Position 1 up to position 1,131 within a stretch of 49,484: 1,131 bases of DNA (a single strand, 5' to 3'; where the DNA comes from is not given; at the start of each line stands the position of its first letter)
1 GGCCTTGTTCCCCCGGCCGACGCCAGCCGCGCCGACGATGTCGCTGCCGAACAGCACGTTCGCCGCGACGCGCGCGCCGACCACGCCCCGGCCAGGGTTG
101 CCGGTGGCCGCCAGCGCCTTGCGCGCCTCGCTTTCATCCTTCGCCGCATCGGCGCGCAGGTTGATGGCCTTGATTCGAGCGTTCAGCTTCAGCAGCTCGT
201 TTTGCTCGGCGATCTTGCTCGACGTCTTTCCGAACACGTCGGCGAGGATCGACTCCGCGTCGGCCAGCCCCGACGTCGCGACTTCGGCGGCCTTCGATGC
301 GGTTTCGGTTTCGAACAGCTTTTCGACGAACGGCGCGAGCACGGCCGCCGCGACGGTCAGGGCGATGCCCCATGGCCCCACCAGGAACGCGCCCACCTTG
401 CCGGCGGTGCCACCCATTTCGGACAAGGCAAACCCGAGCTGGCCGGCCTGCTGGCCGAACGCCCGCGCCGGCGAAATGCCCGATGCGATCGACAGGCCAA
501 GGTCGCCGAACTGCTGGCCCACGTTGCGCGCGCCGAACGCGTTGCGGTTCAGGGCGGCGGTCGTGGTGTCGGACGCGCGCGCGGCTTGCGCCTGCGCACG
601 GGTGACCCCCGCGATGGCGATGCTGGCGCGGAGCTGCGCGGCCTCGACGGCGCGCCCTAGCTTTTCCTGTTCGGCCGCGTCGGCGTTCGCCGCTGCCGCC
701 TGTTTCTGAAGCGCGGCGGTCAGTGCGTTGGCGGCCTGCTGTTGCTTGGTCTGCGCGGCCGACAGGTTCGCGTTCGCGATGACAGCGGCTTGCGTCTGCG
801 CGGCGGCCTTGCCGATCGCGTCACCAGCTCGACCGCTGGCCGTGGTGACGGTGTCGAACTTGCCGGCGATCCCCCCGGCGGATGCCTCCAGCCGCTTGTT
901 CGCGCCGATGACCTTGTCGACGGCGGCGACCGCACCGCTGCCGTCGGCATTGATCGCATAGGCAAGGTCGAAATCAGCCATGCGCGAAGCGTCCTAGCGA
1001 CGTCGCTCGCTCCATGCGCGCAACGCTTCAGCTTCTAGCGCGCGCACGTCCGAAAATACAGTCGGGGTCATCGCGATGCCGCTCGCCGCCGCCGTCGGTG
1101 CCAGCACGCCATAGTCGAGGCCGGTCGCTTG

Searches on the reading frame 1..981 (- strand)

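Call 17: search_protein_families(library=phrogs, proteins=[window:1-981:-], max_evalue=0.001)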
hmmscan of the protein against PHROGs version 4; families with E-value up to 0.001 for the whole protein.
window:1-981:- (327 aa): 1 family
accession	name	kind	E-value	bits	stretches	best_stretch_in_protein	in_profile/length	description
phrog_7025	-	tail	0.0001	20.4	1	110-259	1125-1265/2880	tail length tape measure protein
